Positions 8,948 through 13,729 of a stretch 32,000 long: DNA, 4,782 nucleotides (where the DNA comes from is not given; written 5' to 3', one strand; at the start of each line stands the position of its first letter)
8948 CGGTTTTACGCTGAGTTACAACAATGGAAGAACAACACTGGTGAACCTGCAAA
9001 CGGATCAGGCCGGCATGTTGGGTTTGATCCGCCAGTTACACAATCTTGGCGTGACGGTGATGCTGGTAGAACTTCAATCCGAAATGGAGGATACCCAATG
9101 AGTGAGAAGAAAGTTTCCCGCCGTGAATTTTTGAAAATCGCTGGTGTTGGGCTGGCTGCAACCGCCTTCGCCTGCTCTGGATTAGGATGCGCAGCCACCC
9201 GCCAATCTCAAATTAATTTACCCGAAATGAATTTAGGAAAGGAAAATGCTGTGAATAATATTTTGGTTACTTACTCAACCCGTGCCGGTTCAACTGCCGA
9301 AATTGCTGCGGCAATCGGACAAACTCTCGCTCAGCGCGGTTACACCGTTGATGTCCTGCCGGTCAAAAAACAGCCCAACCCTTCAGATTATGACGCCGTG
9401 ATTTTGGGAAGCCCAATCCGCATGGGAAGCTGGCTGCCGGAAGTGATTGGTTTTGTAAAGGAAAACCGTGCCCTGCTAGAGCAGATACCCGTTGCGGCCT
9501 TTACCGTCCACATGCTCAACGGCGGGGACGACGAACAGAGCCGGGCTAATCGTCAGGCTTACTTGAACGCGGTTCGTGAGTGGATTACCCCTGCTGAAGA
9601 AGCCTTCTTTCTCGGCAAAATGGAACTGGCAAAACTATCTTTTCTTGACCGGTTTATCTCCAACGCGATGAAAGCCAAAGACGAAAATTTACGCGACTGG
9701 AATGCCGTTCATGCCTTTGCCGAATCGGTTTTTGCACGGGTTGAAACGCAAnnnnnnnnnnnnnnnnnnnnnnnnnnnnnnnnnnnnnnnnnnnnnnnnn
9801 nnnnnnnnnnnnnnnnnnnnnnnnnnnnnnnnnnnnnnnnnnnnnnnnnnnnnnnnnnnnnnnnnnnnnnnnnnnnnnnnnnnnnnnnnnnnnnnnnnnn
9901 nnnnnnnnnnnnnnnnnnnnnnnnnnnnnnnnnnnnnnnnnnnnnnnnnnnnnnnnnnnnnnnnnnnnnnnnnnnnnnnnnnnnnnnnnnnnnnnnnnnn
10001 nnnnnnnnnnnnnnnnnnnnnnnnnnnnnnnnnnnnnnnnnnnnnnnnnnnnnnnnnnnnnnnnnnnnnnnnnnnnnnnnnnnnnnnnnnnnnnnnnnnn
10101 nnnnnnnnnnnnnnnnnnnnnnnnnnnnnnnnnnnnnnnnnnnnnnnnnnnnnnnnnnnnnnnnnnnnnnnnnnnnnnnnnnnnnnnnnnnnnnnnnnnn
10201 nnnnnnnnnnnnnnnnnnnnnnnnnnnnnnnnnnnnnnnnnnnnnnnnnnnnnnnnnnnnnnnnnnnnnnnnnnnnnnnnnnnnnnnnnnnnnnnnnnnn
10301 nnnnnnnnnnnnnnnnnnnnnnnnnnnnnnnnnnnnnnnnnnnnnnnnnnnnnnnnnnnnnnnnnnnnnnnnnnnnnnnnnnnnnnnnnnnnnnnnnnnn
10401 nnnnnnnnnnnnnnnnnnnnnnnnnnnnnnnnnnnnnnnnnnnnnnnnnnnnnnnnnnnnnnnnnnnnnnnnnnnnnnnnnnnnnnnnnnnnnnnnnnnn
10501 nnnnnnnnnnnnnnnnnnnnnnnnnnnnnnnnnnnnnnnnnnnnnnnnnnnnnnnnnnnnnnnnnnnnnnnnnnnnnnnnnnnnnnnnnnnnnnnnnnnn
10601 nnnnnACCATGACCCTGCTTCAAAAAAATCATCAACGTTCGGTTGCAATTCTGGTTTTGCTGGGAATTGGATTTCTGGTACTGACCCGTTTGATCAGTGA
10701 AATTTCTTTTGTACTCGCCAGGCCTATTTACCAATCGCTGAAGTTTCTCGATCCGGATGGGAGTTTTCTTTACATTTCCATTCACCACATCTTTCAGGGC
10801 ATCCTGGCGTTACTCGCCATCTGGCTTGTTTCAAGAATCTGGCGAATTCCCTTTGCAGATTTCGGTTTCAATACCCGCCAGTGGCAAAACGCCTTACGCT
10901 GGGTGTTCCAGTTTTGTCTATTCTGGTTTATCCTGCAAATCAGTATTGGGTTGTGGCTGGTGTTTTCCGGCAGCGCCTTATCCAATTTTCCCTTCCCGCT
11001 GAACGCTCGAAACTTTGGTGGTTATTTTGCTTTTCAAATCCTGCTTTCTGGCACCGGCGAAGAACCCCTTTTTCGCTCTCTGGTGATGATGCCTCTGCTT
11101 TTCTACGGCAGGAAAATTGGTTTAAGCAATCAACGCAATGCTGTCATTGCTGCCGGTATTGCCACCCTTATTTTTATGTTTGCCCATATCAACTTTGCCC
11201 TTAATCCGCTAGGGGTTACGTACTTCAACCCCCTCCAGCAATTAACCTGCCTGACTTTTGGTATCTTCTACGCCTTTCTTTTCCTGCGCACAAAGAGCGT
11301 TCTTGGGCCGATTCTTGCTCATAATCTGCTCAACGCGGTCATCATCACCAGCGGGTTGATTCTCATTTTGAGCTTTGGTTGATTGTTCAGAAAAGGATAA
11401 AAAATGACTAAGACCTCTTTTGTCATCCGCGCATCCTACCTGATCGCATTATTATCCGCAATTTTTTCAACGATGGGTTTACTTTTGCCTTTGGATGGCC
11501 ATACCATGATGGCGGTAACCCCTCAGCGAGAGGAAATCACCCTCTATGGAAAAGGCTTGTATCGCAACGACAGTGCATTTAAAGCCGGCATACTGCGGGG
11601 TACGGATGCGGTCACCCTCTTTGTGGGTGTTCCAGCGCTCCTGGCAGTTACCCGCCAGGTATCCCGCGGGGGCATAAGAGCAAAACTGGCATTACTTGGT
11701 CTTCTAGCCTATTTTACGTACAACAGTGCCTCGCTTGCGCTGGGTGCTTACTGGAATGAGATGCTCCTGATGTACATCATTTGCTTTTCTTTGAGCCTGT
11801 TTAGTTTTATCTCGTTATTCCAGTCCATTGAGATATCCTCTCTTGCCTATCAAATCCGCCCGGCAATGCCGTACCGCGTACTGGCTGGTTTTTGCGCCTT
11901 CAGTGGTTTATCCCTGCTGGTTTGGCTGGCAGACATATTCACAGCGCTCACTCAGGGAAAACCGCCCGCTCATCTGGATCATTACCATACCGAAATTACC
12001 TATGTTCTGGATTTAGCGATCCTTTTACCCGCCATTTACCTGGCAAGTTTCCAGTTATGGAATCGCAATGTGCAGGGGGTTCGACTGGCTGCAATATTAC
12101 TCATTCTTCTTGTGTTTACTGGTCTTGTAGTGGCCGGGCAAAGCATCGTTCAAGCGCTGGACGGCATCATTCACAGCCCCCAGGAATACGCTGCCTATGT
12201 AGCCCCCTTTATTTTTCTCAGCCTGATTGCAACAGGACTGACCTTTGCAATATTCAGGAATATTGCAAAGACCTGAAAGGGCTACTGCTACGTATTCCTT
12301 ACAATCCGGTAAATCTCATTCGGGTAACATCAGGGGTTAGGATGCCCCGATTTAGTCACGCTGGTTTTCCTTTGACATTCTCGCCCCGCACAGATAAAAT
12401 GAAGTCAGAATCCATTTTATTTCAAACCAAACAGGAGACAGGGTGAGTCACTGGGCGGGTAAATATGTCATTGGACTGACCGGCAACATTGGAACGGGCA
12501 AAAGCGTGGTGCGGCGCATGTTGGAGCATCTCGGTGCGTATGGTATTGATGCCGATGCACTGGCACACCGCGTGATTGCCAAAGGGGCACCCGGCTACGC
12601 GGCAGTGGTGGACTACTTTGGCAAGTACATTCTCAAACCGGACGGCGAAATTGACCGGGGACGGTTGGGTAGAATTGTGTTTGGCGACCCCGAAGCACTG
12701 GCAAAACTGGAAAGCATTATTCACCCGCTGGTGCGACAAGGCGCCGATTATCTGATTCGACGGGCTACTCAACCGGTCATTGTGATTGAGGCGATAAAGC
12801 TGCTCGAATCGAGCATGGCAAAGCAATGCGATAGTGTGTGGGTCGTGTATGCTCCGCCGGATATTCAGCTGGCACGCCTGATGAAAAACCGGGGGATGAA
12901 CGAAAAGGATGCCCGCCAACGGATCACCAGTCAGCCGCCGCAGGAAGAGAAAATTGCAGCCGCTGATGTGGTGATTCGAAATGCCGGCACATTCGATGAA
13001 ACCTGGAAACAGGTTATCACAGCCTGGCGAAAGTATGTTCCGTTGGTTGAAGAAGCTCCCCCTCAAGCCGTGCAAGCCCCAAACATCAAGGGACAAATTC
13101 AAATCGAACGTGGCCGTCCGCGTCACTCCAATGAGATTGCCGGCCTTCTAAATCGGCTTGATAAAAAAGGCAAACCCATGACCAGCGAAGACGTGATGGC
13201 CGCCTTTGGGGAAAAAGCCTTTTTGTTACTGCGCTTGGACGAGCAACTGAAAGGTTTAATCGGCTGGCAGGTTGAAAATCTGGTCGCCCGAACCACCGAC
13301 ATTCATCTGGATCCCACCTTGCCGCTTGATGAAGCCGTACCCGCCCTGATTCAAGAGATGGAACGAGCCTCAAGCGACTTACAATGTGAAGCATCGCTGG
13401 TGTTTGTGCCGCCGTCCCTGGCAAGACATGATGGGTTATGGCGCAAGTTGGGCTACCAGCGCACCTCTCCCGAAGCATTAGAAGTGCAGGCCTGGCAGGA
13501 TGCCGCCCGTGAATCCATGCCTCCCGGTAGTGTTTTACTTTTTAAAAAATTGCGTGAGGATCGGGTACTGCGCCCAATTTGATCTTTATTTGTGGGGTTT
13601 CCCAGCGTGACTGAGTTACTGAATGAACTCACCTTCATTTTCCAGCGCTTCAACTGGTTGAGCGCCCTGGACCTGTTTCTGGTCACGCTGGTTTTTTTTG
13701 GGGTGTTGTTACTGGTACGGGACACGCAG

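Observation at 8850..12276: Five-gene, translationally coupled envelope operon of unknown function next to a MalT-type STAND regulator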

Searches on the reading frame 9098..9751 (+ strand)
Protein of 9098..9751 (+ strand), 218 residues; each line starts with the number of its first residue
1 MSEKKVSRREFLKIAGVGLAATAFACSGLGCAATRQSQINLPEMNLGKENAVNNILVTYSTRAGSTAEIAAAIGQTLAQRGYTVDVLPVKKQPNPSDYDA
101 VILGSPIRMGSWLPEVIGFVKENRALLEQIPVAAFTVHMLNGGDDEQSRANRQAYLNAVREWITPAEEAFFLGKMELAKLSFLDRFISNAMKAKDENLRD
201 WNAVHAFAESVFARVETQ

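Call 4: search_protein_families(library=pfam, proteins=[window:9098-9751:+], max_evalue=0.01)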
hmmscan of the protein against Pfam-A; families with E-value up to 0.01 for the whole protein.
window:9098-9751:+ (218 aa): 3 families
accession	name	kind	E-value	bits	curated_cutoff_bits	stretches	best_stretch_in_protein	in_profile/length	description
PF12724.12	Flavodoxin_5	-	3.9e-27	95.8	27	1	56-193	1-136/145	Flavodoxin domain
PF10518.14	TAT_signal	-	8.6e-05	22.7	22.7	1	5-25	1-21/21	TAT (twin-arginine translocation) pathway signal sequence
PF12641.12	Flavodoxin_3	-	0.0017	18.7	27.5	1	56-111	1-54/160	Flavodoxin domain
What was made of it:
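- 9098..9754 (+): g2: Tat-signal (SRREFLK) HemG-like flavodoxin, probably membrane-anchored, with a conserved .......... segment after the hydrophobic region. FMN phosphate loop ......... Flavodoxin_5 95.8 bits and TAT_signal 22.7 bits (call 4).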

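Call 5: search_protein_families(library=ncbifam, proteins=[window:9098-9751:+], max_evalue=0.1)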
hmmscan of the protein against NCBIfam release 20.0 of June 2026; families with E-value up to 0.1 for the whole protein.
window:9098-9751:+ (218 aa): 16 families
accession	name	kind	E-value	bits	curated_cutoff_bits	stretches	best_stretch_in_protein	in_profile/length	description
NF008316.0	PRK11104.1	equivalog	1.1e-16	61.1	142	1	54-211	2-171/177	menaquinone-dependent protoporphyrinogen IX dehydrogenase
TIGR01753.1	flav_short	equivalog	1.8e-06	28.5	123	1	55-127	1-77/140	flavodoxin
TIGR01754.1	flav_RNR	hypoth_equivalog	0.00012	22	163.8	1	55-122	3-76/140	putative ribonucleotide reductase-associated flavodoxin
NF006747.0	PRK09271.1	equivalog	0.00056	19.7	104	1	54-122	2-77/160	flavodoxin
NF006739.0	PRK09267.1-5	subfamily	0.0013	18.6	175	1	53-114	2-63/168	flavodoxin FldA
NF005216.0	PRK06703.1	subfamily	0.0025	17.9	127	1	53-106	2-57/151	flavodoxin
TIGR02811.1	formate_TAT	hypoth_equivalog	0.0026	18.1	48.45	1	3-34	6-38/66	formate dehydrogenase region TAT target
NF006738.0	PRK09267.1-4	equivalog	0.0052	16.4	172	1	55-107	3-55/171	flavodoxin FldA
NF006736.0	PRK09267.1-2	equivalog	0.0083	15.9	202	1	54-151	3-94/161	flavodoxin FldA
TIGR01752.1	flav_long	equivalog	0.009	15.6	146.75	1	55-148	2-92/167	flavodoxin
NF007382.0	PRK09898.1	equivalog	0.009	15.5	213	1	5-63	12-68/208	ferredoxin-like protein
NF005246.0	PRK06756.1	subfamily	0.03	14.3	130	1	54-105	3-57/148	flavodoxin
NF038009.1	TatB_1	subfamily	0.032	14.5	100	1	3-23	11-31/70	twin-arginine translocation system-associated protein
TIGR01412.1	tat_substr_1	equivalog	0.037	12.9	428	1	4-38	6-40/420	iron uptake transporter deferrochelatase/peroxidase subunit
NF042982.1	MFR_Fp_SdhA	equivalog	0.05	12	1100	1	1-71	1-66/612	8-methylmenaquinol:fumarate reductase flavoprotein subunit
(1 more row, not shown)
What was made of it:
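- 9098..9754 (+): HemG model 61 bits, below the 142 cut-off (call 5).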

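Call 22: search_solved_structures(query=window:9098-9751:+, max_evalue=0.01, show_alignments=1)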
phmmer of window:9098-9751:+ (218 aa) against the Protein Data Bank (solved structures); distinct sequences matched with E-value up to 0.01: 0.

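Call 68: search_protein_families(library=padloc, proteins=[window:9098-9751:+], max_evalue=0.01)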
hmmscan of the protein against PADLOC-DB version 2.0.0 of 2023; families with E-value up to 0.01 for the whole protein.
window:9098-9751:+ (218 aa): 0 families

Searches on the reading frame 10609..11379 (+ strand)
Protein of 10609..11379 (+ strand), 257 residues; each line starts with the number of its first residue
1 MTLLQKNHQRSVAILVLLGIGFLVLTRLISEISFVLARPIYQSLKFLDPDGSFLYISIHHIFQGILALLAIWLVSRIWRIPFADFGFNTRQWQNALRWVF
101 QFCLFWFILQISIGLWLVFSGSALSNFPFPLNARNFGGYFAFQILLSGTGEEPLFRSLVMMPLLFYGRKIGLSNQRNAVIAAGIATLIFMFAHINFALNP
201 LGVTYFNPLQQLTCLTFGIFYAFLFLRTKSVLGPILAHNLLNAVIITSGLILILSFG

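Call 4: search_protein_families(library=pfam, proteins=[window:10609-11379:+], max_evalue=0.01)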
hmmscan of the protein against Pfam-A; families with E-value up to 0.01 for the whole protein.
window:10609-11379:+ (257 aa): 1 family
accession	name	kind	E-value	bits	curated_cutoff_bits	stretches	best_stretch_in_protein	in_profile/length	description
PF02517.21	Rce1-like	-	2e-12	47.6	22.4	1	139-244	7-93/93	Type II CAAX prenyl endopeptidase Rce1-like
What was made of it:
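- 10609..11382 (+): g4: CPBP / Rce1-like intramembrane glutamic protease with intact motifs; a lineage-specific accessory gene. Pfam Rce1-like 47.6 bits (call 4).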

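Call 5: search_protein_families(library=ncbifam, proteins=[window:10609-11379:+], max_evalue=0.1)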
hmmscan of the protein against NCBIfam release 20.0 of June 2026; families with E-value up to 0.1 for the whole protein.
window:10609-11379:+ (257 aa): 4 families
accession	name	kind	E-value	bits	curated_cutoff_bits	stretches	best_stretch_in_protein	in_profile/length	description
NF047635.1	CPBP_Sphingo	equivalog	3.3e-05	23.4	225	1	65-245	69-234/237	CPBP family intramembrane glutamic endopeptidase, BDIM_20840 family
NF033192.3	CPBP_JDVT_MrtJ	equivalog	0.00095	19.8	75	1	144-247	5-97/98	JDVT-CTERM system glutamic-type intramembrane protease MrtJ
NF041647.1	ABC_perm_CPBP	equivalog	0.0031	16.3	435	1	61-247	458-632/636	ABC transporter permease subunit/CPBP intramembrane protease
TIGR03008.1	pepcterm_CAAX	equivalog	0.033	14.1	81.05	1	214-245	178-209/222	CAAX prenyl protease-related protein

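Call 68: search_protein_families(library=padloc, proteins=[window:10609-11379:+], max_evalue=0.01)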
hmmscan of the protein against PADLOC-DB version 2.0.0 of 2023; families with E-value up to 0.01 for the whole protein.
window:10609-11379:+ (257 aa): 0 families

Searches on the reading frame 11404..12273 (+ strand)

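Call 4: search_protein_families(library=pfam, proteins=[window:11404-12273:+], max_evalue=0.01)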
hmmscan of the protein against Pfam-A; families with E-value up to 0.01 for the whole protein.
window:11404-12273:+ (290 aa): 1 family
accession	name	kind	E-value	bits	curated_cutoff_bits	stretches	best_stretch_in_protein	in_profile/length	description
PF09166.15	Biliv-reduc_cat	-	0.0058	17.5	24.5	0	160-183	29-52/113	Biliverdin reductase, catalytic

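Call 5: search_protein_families(library=ncbifam, proteins=[window:11404-12273:+], max_evalue=0.1)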
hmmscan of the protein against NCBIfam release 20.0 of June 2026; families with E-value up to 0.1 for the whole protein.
window:11404-12273:+ (290 aa): 0 families

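Call 68: search_protein_families(library=padloc, proteins=[window:11404-12273:+], max_evalue=0.01)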
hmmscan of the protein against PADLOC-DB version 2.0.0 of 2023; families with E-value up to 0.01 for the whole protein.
window:11404-12273:+ (290 aa): 0 families

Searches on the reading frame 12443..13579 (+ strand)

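Call 4: search_protein_families(library=pfam, proteins=[window:12443-13579:+], max_evalue=0.01)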
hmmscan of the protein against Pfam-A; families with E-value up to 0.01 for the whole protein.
window:12443-13579:+ (379 aa): 3 families
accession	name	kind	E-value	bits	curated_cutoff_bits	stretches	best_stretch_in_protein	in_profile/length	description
PF01121.26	CoaE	-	1.5e-50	171.8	27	1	8-184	1-178/180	Dephospho-CoA kinase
PF13238.12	AAA_18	-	0.0022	18.9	29.4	1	10-160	1-121/128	AAA domain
PF13552.11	DUF4127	-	0.0074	15.3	27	0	117-182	290-353/489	Protein of unknown function (DUF4127)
